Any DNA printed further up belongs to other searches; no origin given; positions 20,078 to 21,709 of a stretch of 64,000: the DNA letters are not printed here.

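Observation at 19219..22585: Spt-like synthase + large GNAT + extended SDR: candidate sphingoid-base/ceramide (or sulfonolipid) lipid cluster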

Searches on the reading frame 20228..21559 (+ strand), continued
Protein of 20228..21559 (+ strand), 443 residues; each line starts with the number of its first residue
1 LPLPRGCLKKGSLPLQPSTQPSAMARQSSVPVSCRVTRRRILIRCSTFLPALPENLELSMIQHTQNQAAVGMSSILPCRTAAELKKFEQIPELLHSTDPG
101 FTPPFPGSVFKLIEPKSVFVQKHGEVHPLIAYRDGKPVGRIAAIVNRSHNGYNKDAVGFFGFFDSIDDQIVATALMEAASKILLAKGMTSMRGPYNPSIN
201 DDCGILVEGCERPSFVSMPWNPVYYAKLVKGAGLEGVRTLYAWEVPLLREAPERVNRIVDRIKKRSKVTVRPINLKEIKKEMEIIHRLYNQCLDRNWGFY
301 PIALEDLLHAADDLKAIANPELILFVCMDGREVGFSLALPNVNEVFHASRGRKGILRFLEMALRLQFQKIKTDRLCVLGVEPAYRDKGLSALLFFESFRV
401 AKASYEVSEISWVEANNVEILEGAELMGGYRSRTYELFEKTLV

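Call 51: fold_search(model_id=the predicted structure, library=pdb)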
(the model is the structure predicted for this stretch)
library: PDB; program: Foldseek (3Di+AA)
matches with E <= 10: 892; with E <= 0.001: 236
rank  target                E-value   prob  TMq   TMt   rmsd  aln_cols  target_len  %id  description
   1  2wpw_C                9.1e-14  1.00  0.58  0.66   6.4       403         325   10  Tandem GNAT protein from the clavulanic acid biosynthesis pathway (without AcCoA) (released 2009-12-29)
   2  5kf1_A                2.6e-13  1.00  0.61  0.71   6.2       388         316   14  X-ray structure of a glucosamine N-Acetyltransferase from Clostridium acetobutylicum, apo form, pH 5 (released 2016-07-06)
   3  7q3a_A                3.7e-13  1.00  0.61  0.66   5.7       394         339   14  Crystal structure of MAB_4324 a tandem repeat GNAT from Mycobacterium abscessus (released 2022-05-04)
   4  5kgh_A                4.4e-13  1.00  0.61  0.70   6.1       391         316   14  X-ray structure of a glucosamine N-Acetyltransferase from Clostridium acetobutylicum, mutant Y297F (released 2016-07-06)
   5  2wpw_B                4.6e-13  1.00  0.56  0.63   6.6       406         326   10  Tandem GNAT protein from the clavulanic acid biosynthesis pathway (without AcCoA) (released 2009-12-29)
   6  5kga_A                5.5e-13  1.00  0.59  0.69   6.0       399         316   14  X-ray structure of a glucosamine N-Acetyltransferase from Clostridium acetobutylicum, mutant D287N, in complex with N- (released 2016-07-06)
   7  7q3a_B                7.0e-13  1.00  0.61  0.66   5.4       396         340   14  Crystal structure of MAB_4324 a tandem repeat GNAT from Mycobacterium abscessus (released 2022-05-04)
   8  5kf1_B                1.1e-12  1.00  0.61  0.71   6.0       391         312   14  X-ray structure of a glucosamine N-Acetyltransferase from Clostridium acetobutylicum, apo form, pH 5 (released 2016-07-06)
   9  2wpw_A                2.0e-12  1.00  0.59  0.66   6.7       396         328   10  Tandem GNAT protein from the clavulanic acid biosynthesis pathway (without AcCoA) (released 2009-12-29)
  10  5kf2                  2.5e-12  1.00  0.60  0.69   6.2       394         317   14  X-ray structure of a glucosamine N-Acetyltransferase from Clostridium acetobutylicum, apo form, pH 8 (released 2016-07-06)
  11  5kgh_B                3.0e-12  1.00  0.62  0.72   6.2       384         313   14  X-ray structure of a glucosamine N-Acetyltransferase from Clostridium acetobutylicum, mutant Y297F (released 2016-07-06)
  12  3tt2                  3.1e-12  1.00  0.55  0.63   6.0       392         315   12  Crystal Structure of GCN5-related N-Acetyltransferase from Sphaerobacter thermophilus (released 2011-10-05)
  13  4zm6_A                8.4e-12  1.00  0.59  0.29   6.4       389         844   13  A unique GCN5-related glucosamine N-acetyltransferase region exist in the fungal multi-domain GH3 beta-N-acetylglucosa (released 2015-12-09)
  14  2wpx_A                1.7e-11  1.00  0.56  0.63   7.0       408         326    9  Tandem GNAT protein from the clavulanic acid biosynthesis pathway (with AcCoA) (released 2009-12-29)
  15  6wqc                  2.0e-11  1.00  0.44  0.53   7.7       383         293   12  Crystal structure of VipF from Legionella hackeliae in complex with CoA (released 2021-11-10)
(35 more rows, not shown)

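Call 59: search_protein_families(library=pfam, proteins=[L057:378-1835:-, L057:2932-3645:+, L057:3649-5106:+, L057:5122-5757:+, L057:5763-7151:-, L057:7180-8697:-, L055:3495-5042:+, L055:5366-6871:+, L055:6907-7644:+, L055:704-1123:+], max_evalue=0.001)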
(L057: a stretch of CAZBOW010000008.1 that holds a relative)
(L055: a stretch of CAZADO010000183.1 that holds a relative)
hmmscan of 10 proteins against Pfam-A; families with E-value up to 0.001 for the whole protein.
L057:378-1835:- (485 aa): 2 families
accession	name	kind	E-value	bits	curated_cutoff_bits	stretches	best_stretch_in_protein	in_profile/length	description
PF04389.22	Peptidase_M28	-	4.8e-32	111.7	21.3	1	291-476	1-190/193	Peptidase family M28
PF01546.33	Peptidase_M20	-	1.2e-07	32.3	24.6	1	318-372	30-84/206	Peptidase family M20/M25/M40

L057:2932-3645:+ (237 aa): 2 families
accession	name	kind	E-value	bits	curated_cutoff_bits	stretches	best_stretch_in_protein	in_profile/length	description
PF01709.26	Transcrip_reg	-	7.6e-55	185.4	27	1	80-234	2-160/160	TACO1/YebC second and third domain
PF20772.2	TACO1_YebC_N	-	1.7e-28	99.3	36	1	4-73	2-72/73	TACO1/YebC protein N-terminal domain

L057:3649-5106:+ (485 aa): 3 families
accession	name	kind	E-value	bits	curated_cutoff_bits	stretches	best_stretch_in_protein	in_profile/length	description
PF13537.11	GATase_7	-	5.2e-18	65.7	25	1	81-210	3-121/123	Glutamine amidotransferase domain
PF13522.11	GATase_6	-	2.9e-17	63.3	27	1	72-198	9-122/130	Glutamine amidotransferase domain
PF13230.11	GATase_4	-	8.8e-08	31.8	23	1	70-150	68-145/272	Glutamine amidotransferases class-II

L057:5122-5757:+ (211 aa): 0 families

L057:5763-7151:- (462 aa): 5 families
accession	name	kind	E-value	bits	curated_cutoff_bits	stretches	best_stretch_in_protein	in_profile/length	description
PF00691.25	OmpA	-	9.5e-21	74.4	27.2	1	359-453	1-98/98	OmpA family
PF00362.24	Integrin_beta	-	2.7e-08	34.3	24.8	0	186-335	91-239/248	Integrin beta chain VWA domain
PF13519.12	VWA_2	-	3.2e-08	34.6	27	1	133-236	2-106/107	von Willebrand factor type A domain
PF00092.34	VWA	-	1.2e-07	32.6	23.8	1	131-270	1-137/174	von Willebrand factor type A domain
PF25106.1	VWA_4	-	1.6e-07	31.5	27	1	132-238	2-106/169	von Willebrand factor A domain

L057:7180-8697:- (505 aa): 0 families

L055:3495-5042:+ (515 aa): 13 families
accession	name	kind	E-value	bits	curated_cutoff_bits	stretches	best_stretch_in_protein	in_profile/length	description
PF01078.27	Mg_chelatase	-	2.3e-97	324.9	20.3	1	194-400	1-206/207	Magnesium chelatase, subunit ChlI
PF13541.12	ChlI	-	6.2e-46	155.7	27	1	20-143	1-121/121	Subunit ChlI of Mg-chelatase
PF13335.12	Mg_chelatase_C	-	1.4e-31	109.4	26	1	407-505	1-94/94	Magnesium chelatase, subunit ChlI C-terminal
PF00493.29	MCM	-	5.9e-10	39.1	23.3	1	291-359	112-180/224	MCM P-loop domain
PF07728.20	AAA_5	-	2.4e-08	34.5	22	1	217-354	1-125/139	AAA domain (dynein-related subfamily)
PF05362.19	Lon_C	-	2.8e-08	34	21.1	1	58-148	89-177/205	Lon protease (S16) C-terminal proteolytic domain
PF00158.32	Sigma54_activat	-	3.3e-05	24.1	20.2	1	205-320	12-113/168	Sigma-54 interaction domain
PF05496.18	RuvB_N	-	5e-05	23.5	27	0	297-331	81-115/159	Holliday junction DNA helicase RuvB P-loop domain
PF00004.35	AAA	-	0.00019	22.3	21.2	0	218-235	1-18/131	ATPase family associated with various cellular activities (AAA)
PF07724.20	AAA_2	-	0.00019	21.9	27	0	217-334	5-109/166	AAA domain (Cdc48 subfamily)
PF13191.12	AAA_16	-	0.00035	21.5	32.6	0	206-239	14-48/167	AAA ATPase domain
PF13401.12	AAA_22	-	0.00064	20.5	27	0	217-241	7-34/130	AAA domain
PF13671.12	AAA_33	-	0.00071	20.3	27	0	218-253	2-37/143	AAA domain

L055:5366-6871:+ (501 aa): 2 families
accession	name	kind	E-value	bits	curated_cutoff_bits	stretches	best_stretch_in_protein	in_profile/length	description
PF00501.34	AMP-binding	-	2.4e-88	297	29.9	1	11-367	4-383/384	AMP-binding enzyme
PF13193.12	AMP-binding_C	-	6.4e-19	69.1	24.5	1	418-493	1-76/76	AMP-binding enzyme C-terminal domain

L055:6907-7644:+ (245 aa): 8 families
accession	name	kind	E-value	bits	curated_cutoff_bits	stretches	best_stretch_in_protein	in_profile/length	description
PF12146.15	Hydrolase_4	-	1.1e-16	61.4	27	1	53-179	7-125/239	Serine aminopeptidase, S33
PF00561.26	Abhydrolase_1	-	1.2e-13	51.8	25.8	1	51-168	1-104/245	alpha/beta hydrolase fold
PF01738.24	DLH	-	1.3e-11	44.9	21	1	45-222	10-187/217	Dienelactone hydrolase family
PF12697.13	Abhydrolase_6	-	4.8e-11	44.2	26.3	1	61-169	9-99/217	Alpha/beta hydrolase family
PF05448.18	AXE1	-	1.5e-08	34.2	21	1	26-180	58-226/321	Acetyl xylan esterase (AXE1)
PF07859.19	Abhydrolase_3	-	1.3e-07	32.1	25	1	109-189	45-134/210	alpha/beta hydrolase fold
PF20434.5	BD-FAE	-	7.8e-06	26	26.8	1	99-156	53-113/215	BD-FAE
PF00326.27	Peptidase_S9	-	5.3e-05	23.2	22.6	0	74-151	11-83/213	Prolyl oligopeptidase family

L055:704-1123:+ (139 aa): 0 families

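Call 60: search_dna_similar(query=window:20441-21559:+, collection=plasmids, mode=protein, max_evalue=0.00001, max_rows=25)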
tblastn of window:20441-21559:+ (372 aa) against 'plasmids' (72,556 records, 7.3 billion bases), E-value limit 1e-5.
Records with a match: 44; places in all: 44; records where one place covers at least 80% of the query: 41.
Best place of each record, by identity: <60% 44.
By first word of the organism name: Roseomonas 13; Ensifer 6; Escherichia 3; Pseudomonas 3; Shinella 2; Rubrobacter 1; Nonomuraea 1; Diaphorobacter 1; Klebsiella 1; Aureispira 1; and 12 more.
By predicted mobility (MOB-suite, as given by PLSDB): non-mobilizable 38; conjugative 5; mobilizable 1.
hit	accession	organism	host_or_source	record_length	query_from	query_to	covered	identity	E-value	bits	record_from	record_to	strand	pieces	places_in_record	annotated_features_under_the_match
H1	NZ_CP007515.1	Rubrobacter radiotolerans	-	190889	1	371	100%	34.1%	1e-60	218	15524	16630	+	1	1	hypothetical protein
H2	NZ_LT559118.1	Nonomuraea gerenzanensis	-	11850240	6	371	98%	32.4%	1e-54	201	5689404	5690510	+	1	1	none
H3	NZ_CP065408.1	Diaphorobacter sp. JS3051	whole organism,soil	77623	4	371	99%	30.9%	1e-44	172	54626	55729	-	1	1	hypothetical protein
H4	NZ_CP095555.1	Roseomonas gilardii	single cell,blood and other clinical ...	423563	4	371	99%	30.0%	9e-39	154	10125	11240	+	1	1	dATP pyrophosphohydrolase | nucleotidyltransferase family protein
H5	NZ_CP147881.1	Roseomonas mucosa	cell culture,Styx glacier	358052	4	371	99%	30.0%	4e-37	149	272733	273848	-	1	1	hypothetical protein | NTP transferase domain-containing protein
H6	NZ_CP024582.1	Roseomonas sp. FDAARGOS_362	Homo sapiens,peripheral Blood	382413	4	371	99%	30.0%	4e-37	149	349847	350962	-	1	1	hypothetical protein | NTP transferase domain-containing protein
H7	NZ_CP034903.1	Roseomonas mucosa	Homo sapiens,tissue sample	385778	4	371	99%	30.0%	4e-37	149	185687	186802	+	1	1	hypothetical protein | NTP transferase domain-containing protein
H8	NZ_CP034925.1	Roseomonas mucosa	Homo sapiens,tissue sample,Clinical, ...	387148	4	371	99%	30.0%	4e-37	149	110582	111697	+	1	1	hypothetical protein | NTP transferase domain-containing protein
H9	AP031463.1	Roseomonas mucosa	Homo sapiens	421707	4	371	99%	30.0%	4e-37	149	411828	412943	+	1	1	hypothetical protein | nucleotidyltransferase family protein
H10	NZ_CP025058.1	Roseomonas mucosa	Homo sapiens,Clinical, healthy, human ...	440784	4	371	99%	30.0%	4e-37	149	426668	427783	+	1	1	hypothetical protein | NTP transferase domain-containing protein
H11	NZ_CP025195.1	Roseomonas mucosa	Homo sapiens,clinical, human skin, ...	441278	4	371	99%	30.0%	4e-37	149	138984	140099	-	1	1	hypothetical protein | NTP transferase domain-containing protein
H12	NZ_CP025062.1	Roseomonas mucosa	Homo sapiens,Clinical, healthy, human ...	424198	4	371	99%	30.0%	4e-37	149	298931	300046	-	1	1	hypothetical protein | NTP transferase domain-containing protein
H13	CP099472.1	Roseomonas mucosa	Human skin,single cell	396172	4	371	99%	30.0%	4e-37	149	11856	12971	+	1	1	dATP pyrophosphohydrolase | nucleotidyltransferase family protein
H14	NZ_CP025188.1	Roseomonas mucosa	Homo sapiens,clinical, human skin, ...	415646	4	371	99%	29.8%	6e-36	146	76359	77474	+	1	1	dATP pyrophosphohydrolase | NTP transferase domain-containing protein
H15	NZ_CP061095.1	Roseomonas marmotae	Marmota himalayana,pure culture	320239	4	372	99%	29.6%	5e-39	155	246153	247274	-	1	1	dATP pyrophosphohydrolase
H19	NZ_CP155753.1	Sphingomonas parapaucimobilis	Chinese cabbage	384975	3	372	99%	29.3%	6e-38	152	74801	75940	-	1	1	N-acetyltransferase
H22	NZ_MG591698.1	Escherichia coli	Homo sapiens,feces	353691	12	371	97%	29.0%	1e-35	145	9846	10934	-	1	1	yghO: protein YghO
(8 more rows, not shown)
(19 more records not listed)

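Call 61: get_annotated_region(hit=H22, flank=9000)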
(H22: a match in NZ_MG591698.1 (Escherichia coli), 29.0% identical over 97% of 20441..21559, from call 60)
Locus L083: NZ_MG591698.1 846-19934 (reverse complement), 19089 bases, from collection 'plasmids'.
description: Escherichia coli strain PN43 plasmid unnamed, complete sequence
organism: Escherichia coli (NCBI taxid 562)
taxonomy: Bacteria; Pseudomonadota; Gammaproteobacteria; Enterobacterales; Enterobacteriaceae; Escherichia; Escherichia coli
host: -; source: Homo sapiens,feces; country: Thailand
typing (MOB-suite, as given by PLSDB): non-mobilizable
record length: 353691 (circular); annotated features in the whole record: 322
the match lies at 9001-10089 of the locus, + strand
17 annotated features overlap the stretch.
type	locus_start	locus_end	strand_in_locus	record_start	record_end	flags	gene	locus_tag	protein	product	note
CDS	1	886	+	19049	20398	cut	-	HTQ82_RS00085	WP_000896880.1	lipopolysaccharide biosynthesis protein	-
CDS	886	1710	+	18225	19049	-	-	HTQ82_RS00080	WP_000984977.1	hypothetical protein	-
CDS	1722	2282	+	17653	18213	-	-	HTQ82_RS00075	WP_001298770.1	YtfJ family protein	-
CDS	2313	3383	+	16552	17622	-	lptF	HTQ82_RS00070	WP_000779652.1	LPS export ABC transporter permease LptF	GO:0015920 - lipopolysaccharide transport [Evidence IEA]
CDS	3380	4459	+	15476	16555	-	lptG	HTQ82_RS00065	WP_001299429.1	LPS export ABC transporter permease LptG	GO:0015920 - lipopolysaccharide transport [Evidence IEA]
CDS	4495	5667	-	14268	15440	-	-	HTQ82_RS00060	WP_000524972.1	aminotransferase class I/II-fold pyridoxal phosphate-dependent enzyme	GO:0009058 - biosynthetic process [Evidence IEA]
CDS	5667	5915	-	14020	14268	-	-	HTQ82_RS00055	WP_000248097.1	acyl carrier protein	-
CDS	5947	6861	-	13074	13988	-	-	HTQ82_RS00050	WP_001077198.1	NAD-dependent epimerase/dehydratase family protein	-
CDS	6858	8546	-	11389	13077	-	-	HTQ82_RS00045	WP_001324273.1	fatty acyl-AMP ligase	-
CDS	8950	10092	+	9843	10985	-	yghO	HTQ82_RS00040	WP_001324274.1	protein YghO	-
CDS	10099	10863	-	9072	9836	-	glcC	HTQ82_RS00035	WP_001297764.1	transcriptional regulator GlcC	GO:0006355 - regulation of DNA-templated transcription [Evidence IEA]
CDS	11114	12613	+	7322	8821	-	glcD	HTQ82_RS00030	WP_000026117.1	glycolate oxidase subunit GlcD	-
CDS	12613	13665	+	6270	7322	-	glcE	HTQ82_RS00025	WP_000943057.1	glycolate oxidase subunit GlcE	-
CDS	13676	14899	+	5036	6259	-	glcF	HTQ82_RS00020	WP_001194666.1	glycolate oxidase subunit GlcF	-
CDS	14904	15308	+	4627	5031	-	glcG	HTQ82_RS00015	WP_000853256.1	GlcG family protein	-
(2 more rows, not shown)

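Call 62: get_annotated_region(hit=H19, flank=9000)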
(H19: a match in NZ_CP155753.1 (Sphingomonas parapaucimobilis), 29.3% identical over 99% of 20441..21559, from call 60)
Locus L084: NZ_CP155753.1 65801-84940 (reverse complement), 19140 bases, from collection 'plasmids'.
description: Sphingomonas parapaucimobilis strain YK209 plasmid unnamed5, complete sequence
organism: Sphingomonas parapaucimobilis (NCBI taxid 28213)
taxonomy: Bacteria; Pseudomonadota; Alphaproteobacteria; Sphingomonadales; Sphingomonadaceae; Sphingomonas; Sphingomonas parapaucimobilis
host: -; source: Chinese cabbage; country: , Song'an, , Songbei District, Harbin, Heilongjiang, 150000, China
typing (MOB-suite, as given by PLSDB): non-mobilizable
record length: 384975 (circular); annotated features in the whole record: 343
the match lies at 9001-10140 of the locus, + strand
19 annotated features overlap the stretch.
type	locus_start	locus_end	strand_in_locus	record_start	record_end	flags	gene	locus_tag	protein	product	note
CDS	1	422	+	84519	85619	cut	proB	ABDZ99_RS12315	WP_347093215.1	glutamate 5-kinase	GO:0006561 - proline biosynthetic process [Evidence IEA]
CDS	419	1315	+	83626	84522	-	-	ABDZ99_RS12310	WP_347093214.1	NAD(P)H-binding protein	-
CDS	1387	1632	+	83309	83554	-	-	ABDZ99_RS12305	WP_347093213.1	acyl carrier protein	GO:0006633 - fatty acid biosynthetic process [Evidence IEA]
CDS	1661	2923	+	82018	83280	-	-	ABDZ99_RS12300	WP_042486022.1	aminotransferase class I/II-fold pyridoxal phosphate-dependent enzyme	-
CDS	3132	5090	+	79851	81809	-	-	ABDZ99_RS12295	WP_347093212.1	ATP-binding protein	-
CDS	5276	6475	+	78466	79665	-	lptF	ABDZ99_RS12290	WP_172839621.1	LPS export ABC transporter permease LptF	GO:0015920 - lipopolysaccharide transport [Evidence IEA]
CDS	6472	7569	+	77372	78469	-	lptG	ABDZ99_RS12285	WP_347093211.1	LPS export ABC transporter permease LptG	GO:0015920 - lipopolysaccharide transport [Evidence IEA]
CDS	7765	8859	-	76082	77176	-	-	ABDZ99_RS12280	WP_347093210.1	fatty acid desaturase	-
CDS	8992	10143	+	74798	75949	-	-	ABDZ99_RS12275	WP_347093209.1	N-acetyltransferase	-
CDS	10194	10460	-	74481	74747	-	-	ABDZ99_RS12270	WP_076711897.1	hypothetical protein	-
CDS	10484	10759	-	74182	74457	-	-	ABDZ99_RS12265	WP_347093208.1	hypothetical protein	-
CDS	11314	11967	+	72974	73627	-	-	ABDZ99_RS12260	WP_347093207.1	methyltransferase domain-containing protein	-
CDS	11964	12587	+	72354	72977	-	-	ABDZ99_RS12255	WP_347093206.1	hypothetical protein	-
CDS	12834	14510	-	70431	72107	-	-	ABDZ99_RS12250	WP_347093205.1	aminotransferase class III-fold pyridoxal phosphate-dependent enzyme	-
CDS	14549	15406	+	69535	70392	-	asd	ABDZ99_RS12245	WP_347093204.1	archaetidylserine decarboxylase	GO:0008654 - phospholipid biosynthetic process [Evidence IEA]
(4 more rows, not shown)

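Call 79: search_protein_families(library=pfam, proteins=[L009:8185-9738:+, L009:8191-9741:-, L009:7471-8124:+, L009:6139-7461:+, L009:5977-7215:-, L022:1722-2582:+, L022:1626-2567:-, L022:991-1755:+, L022:4492-5619:+, L009:13075-15111:-], max_evalue=0.0001)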
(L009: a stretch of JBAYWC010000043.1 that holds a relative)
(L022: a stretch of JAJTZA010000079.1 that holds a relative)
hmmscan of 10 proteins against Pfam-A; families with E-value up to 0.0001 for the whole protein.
L009:8185-9738:+ (517 aa): 0 families

L009:8191-9741:- (516 aa): 3 families
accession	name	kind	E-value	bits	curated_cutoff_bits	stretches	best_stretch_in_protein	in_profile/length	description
PF00682.25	HMGL-like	-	4e-96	321.9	29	1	5-275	2-260/260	HMGL-like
PF08502.15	LeuA_dimer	-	2.6e-34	118.4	24.9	1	372-500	2-129/131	LeuA allosteric (dimerisation) domain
PF22617.1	HCS_D2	-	6.2e-28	97.4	27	1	289-370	1-82/82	Homocitrate synthase post-HMGL domain-like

L009:7471-8124:+ (217 aa): 1 family
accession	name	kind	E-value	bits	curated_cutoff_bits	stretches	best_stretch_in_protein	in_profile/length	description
PF00484.24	Pro_CA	-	3.8e-54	183.6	25.7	1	37-188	1-155/156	Carbonic anhydrase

L009:6139-7461:+ (440 aa): 0 families

L009:5977-7215:- (412 aa): 0 families

L022:1722-2582:+ (286 aa): 1 family
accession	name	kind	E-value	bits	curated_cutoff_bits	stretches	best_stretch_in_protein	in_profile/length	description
PF24827.1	AstE_AspA_cat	-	5.9e-10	39.5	25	1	80-146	4-68/192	Succinylglutamate desuccinylase/Aspartoacylase catalytic domain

L022:1626-2567:- (313 aa): 0 families

L022:991-1755:+ (254 aa): 3 families
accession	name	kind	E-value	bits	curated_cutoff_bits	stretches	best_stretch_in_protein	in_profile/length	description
PF12706.13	Lactamase_B_2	-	2.6e-23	83.1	27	1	42-213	3-200/200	Beta-lactamase superfamily domain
PF13483.12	Lactamase_B_3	-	3.4e-23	82.8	24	1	24-212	1-160/160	Beta-lactamase superfamily domain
PF00753.33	Lactamase_B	-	1.8e-13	51.3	22.7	1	26-184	2-162/196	Metallo-beta-lactamase superfamily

L022:4492-5619:+ (375 aa): 2 families
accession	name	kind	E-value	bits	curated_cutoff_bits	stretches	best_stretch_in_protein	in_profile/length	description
PF00288.32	GHMP_kinases_N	-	1.8e-15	57.3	22.3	1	166-240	1-83/87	GHMP kinases N terminal domain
PF08544.19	GHMP_kinases_C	-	1.5e-05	25.7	21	1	304-351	24-71/85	GHMP kinases C terminal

L009:13075-15111:- (678 aa): 0 families
